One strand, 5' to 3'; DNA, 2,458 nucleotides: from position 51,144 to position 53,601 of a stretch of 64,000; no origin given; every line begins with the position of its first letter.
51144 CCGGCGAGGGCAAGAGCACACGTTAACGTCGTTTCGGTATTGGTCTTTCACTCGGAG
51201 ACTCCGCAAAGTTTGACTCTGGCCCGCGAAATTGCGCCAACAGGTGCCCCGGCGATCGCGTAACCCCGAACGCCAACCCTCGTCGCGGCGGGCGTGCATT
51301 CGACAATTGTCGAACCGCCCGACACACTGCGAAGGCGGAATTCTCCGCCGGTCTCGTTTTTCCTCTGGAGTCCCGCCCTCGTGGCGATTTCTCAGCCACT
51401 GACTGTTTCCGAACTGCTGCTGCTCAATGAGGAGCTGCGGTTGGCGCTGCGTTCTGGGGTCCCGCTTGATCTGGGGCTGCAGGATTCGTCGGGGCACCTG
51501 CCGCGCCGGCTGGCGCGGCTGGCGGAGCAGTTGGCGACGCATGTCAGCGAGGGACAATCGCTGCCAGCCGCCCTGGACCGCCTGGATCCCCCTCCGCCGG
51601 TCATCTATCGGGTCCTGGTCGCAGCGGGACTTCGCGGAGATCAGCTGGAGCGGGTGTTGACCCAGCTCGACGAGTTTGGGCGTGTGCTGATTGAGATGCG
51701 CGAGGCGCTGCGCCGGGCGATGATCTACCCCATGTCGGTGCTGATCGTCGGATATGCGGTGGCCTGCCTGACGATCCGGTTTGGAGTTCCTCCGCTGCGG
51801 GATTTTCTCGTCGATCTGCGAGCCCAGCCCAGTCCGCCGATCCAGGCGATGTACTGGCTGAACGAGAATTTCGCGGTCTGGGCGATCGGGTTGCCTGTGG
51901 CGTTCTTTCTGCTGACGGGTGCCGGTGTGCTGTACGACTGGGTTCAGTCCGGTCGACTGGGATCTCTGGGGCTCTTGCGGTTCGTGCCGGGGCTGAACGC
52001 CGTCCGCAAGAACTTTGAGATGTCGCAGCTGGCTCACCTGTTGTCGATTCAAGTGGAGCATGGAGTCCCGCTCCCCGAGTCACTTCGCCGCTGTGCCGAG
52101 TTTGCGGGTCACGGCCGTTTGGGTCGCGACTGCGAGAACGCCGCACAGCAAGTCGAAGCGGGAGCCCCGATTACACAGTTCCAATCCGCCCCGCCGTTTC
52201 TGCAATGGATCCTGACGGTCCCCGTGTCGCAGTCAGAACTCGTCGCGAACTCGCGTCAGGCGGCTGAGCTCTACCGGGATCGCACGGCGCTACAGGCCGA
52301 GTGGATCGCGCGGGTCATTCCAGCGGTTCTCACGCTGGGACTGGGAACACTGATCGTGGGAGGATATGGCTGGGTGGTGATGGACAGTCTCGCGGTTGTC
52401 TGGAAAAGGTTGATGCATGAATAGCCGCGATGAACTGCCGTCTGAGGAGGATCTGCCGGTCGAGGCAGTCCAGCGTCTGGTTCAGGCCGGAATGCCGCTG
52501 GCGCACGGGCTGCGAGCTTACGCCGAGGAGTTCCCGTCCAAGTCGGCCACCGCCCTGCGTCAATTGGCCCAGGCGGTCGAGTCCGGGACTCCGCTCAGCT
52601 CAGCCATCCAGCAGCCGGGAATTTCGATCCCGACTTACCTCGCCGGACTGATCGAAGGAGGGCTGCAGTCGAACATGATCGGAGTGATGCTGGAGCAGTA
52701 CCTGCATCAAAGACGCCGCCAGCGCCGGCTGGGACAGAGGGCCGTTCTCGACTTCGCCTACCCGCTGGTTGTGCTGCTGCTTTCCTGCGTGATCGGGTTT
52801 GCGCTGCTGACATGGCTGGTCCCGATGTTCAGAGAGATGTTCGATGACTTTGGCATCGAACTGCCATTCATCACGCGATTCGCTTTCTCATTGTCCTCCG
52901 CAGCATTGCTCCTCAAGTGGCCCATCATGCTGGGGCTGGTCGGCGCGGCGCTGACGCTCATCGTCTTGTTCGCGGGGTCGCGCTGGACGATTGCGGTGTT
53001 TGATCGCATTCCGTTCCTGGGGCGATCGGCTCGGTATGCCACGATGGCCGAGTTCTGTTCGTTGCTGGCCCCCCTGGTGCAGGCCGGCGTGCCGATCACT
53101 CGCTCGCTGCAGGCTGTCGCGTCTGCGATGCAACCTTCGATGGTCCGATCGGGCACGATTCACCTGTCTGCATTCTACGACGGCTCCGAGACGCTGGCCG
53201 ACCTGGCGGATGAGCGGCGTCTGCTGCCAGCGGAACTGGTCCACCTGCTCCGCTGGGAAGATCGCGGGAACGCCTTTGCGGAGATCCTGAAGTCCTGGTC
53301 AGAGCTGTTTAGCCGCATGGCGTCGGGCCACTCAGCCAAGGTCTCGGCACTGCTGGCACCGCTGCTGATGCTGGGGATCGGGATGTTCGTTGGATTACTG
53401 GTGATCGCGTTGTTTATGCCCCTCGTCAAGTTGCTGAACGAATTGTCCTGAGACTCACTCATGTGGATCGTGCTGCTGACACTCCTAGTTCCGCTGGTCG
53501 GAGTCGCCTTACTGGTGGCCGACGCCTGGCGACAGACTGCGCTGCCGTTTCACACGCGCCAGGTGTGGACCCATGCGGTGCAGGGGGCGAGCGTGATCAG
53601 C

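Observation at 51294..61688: Ten-gene translationally coupled operon with three tandem GspF/PilC paralogs, pseudopilins, DUF1559 proteins, a large signal-peptide protein and an orphan ABC-2 permease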

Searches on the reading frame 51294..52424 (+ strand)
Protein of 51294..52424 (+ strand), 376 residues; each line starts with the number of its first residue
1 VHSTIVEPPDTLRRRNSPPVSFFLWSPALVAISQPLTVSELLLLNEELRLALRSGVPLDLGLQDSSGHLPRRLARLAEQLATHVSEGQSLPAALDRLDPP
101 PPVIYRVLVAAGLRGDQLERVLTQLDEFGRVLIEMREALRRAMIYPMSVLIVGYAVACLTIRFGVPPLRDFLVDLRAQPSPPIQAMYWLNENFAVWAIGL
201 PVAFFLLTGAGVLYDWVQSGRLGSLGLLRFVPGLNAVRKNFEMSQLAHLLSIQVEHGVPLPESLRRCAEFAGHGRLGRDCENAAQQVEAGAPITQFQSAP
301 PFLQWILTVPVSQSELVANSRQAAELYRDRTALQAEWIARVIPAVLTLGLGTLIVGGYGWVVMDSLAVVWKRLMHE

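Call 5: search_protein_families(library=pfam, proteins=[window:51294-52424:+], max_evalue=0.1)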
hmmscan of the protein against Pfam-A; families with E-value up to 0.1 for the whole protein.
window:51294-52424:+ (376 aa): 1 family
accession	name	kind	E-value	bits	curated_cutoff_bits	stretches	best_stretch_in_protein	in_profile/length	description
PF00482.28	T2SSF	-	4.8e-27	94.8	25.2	2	48-165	5-124/125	Type II secretion system (T2SS), protein F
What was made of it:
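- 51381..52424 (+): Fa: first GspF/PilC platform paralog. It is 347 aa as called on identical contigs. The longest ORF starts at the GTG at 51294 and gives 376 aa. 2x T2SSF, 4.8e-27 (call 5).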

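Call 6: search_protein_families(library=ncbifam, proteins=[window:51294-52424:+], max_evalue=0.1)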
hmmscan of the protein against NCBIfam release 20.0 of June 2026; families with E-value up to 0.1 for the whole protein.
window:51294-52424:+ (376 aa): 6 families
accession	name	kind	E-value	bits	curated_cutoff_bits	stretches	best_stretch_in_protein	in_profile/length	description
TIGR02120.1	GspF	equivalog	9e-20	71.3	424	1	33-350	57-379/401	type II secretion system inner membrane protein GspF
NF007861.0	PRK10573.1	equivalog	1.8e-12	47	401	1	50-354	70-384/401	protein transport protein HofC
NF052607.1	T4PiliAsmPilCThrm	equivalog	1.7e-09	37.3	700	1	71-296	99-324/406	type IV pilus assembly protein PilC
NF041012.2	T4P_ComGB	equivalog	2.3e-08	33.8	240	1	71-329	32-287/332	competence type IV pilus assembly protein ComGB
NF047826.1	T3SSXpsF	equivalog_domain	1.5e-07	30.5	650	1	33-352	60-384/405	type II secretion system protein XpsF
NF052606.1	T4PiliAsmPilCMyx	equivalog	5.7e-07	28.7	700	1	43-352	84-398/419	type IV pilus assembly protein PilC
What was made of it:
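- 51381..52424 (+): GspF equivalog score is 71 bits against a cut-off of 424 (call 6).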

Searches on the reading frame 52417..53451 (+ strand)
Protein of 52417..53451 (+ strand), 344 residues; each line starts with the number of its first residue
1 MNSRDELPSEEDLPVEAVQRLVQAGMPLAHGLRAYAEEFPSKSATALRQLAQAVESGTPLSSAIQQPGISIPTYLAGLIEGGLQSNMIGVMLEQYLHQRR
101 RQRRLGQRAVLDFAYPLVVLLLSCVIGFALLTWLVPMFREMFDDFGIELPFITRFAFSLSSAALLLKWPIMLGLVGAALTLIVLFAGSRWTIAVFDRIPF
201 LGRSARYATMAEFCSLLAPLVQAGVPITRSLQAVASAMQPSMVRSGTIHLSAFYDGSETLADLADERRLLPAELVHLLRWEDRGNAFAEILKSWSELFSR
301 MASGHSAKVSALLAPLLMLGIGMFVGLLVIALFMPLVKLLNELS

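Call 5: search_protein_families(library=pfam, proteins=[window:52417-53451:+], max_evalue=0.1)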
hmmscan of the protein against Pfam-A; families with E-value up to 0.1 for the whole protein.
window:52417-53451:+ (344 aa): 1 family
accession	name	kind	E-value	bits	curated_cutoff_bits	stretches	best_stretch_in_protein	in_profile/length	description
PF00482.28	T2SSF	-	4.9e-27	94.8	25.2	2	20-136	7-125/125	Type II secretion system (T2SS), protein F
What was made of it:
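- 52417..53451 (+): Fb: second GspF/PilC platform paralog, 344 aa. Its start overlaps the end of Fa by 8 nt. 2x T2SSF, 4.9e-27 (call 5).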

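Call 6: search_protein_families(library=ncbifam, proteins=[window:52417-53451:+], max_evalue=0.1)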
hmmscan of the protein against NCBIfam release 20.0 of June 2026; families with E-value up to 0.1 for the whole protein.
window:52417-53451:+ (344 aa): 6 families
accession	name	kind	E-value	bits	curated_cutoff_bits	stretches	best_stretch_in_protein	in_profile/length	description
TIGR02120.1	GspF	equivalog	3.6e-38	131.8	424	1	20-340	74-398/401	type II secretion system inner membrane protein GspF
NF007861.0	PRK10573.1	equivalog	6.5e-37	127.5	401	1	19-342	69-397/401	protein transport protein HofC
NF052607.1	T4PiliAsmPilCThrm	equivalog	2.3e-27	96.1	700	1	19-344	76-405/406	type IV pilus assembly protein PilC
NF052606.1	T4PiliAsmPilCMyx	equivalog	1.4e-25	90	700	1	21-340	92-415/419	type IV pilus assembly protein PilC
NF041012.2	T4P_ComGB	equivalog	4.7e-19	68.9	240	1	16-340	8-331/332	competence type IV pilus assembly protein ComGB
NF047826.1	T3SSXpsF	equivalog_domain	1.1e-13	50.8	650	1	19-341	76-402/405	type II secretion system protein XpsF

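Call 11: find_encoding_contigs(protein=window:52417-53451:+, flank=10000, max_places=6)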
Protein window:52417-53451:+ (344 aa): 5 contigs read that carry it; 5 places shown.
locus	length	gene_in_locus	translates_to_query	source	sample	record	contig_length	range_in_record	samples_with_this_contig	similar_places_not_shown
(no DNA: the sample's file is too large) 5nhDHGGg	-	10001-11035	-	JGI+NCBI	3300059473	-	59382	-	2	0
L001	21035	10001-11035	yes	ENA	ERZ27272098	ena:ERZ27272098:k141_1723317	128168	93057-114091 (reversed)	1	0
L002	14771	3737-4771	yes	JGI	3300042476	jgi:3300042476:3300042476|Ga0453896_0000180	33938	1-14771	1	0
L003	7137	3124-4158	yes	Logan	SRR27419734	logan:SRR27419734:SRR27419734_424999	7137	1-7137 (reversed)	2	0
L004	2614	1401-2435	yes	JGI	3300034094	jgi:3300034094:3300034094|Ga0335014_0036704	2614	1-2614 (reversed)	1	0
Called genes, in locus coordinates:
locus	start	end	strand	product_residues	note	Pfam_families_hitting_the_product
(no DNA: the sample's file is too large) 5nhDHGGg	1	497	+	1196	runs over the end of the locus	-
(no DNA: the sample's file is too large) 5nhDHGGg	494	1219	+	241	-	PF13779:DUF4175 (weak)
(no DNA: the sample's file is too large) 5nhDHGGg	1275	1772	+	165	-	PF01467:CTP_transf_like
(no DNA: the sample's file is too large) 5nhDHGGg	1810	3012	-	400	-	PF03739:LptF_LptG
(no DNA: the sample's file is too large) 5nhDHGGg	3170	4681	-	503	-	PF00890:FAD_binding_2 (weak), PF01266:DAO (faint), PF01494:FAD_binding_3 (faint), PF07992:Pyr_redox_2 (faint), PF12831:FAD_oxidored (weak), PF13450:NAD_binding_8, PF01593:Amino_oxidase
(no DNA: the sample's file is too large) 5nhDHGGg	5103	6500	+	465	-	PF00072:Response_reg, PF00158:Sigma54_activat, PF13191:AAA_16 (weak), PF14532:Sigma54_activ_2, PF07728:AAA_5, PF25601:AAA_lid_14, PF18024:HTH_50 (weak), PF02954:HTH_8, +1 more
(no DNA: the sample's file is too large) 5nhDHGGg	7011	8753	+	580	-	-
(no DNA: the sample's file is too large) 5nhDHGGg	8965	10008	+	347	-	PF00482:T2SSF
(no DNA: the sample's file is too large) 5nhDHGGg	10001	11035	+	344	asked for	PF00482:T2SSF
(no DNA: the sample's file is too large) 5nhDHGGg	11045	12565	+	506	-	PF00482:T2SSF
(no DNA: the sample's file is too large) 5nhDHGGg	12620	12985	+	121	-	-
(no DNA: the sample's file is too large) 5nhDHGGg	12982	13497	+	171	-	-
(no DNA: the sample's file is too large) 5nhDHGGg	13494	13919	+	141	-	-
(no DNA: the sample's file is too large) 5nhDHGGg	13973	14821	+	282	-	PF07963:N_methyl (weak), PF07596:SBP_bac_10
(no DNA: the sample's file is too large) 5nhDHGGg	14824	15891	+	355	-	PF07963:N_methyl, PF07596:SBP_bac_10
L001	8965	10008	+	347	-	PF00482:T2SSF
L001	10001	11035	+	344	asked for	PF00482:T2SSF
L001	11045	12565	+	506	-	PF00482:T2SSF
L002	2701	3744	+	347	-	PF00482:T2SSF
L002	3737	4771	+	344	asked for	PF00482:T2SSF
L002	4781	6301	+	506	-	PF00482:T2SSF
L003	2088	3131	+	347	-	PF00482:T2SSF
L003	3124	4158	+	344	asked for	PF00482:T2SSF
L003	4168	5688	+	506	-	PF00482:T2SSF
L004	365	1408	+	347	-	PF00482:T2SSF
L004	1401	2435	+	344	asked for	PF00482:T2SSF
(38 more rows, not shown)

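Call 53: search_solved_structures(query=window:52417-53451:+, max_evalue=0.01, show_alignments=1)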
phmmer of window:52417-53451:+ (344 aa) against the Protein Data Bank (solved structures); distinct sequences matched with E-value up to 0.01: 1.
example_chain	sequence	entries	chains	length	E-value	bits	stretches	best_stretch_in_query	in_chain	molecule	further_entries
3jc8_Ca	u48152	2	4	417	2.9e-22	82.8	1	20-340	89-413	Type 4 fimbrial assembly protein PilC | PilC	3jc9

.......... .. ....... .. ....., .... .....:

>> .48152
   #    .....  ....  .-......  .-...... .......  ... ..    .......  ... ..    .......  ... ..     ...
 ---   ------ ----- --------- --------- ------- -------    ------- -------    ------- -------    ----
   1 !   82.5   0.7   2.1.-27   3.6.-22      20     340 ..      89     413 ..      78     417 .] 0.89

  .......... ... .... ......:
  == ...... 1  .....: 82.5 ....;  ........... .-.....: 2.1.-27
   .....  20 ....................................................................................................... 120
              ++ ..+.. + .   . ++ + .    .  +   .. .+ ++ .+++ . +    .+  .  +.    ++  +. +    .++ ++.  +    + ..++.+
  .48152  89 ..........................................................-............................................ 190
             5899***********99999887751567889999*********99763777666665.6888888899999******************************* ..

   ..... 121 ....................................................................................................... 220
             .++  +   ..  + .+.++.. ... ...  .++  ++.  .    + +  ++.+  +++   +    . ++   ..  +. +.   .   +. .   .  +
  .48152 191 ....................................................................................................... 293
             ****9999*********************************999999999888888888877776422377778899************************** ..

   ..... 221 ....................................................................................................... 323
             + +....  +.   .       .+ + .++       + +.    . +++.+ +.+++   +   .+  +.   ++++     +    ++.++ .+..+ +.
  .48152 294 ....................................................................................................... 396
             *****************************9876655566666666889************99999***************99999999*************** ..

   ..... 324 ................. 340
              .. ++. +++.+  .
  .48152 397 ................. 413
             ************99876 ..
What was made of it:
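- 52417..53451 (+): Aligns to M. xanthus PilC (3jc8) at 2.9e-22 over residues 20-340 (call 53).
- On GspF/PilC platform superfamily (Pfam T2SSF, PF00482): Fb aligns end to end with M. xanthus PilC (call 53).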
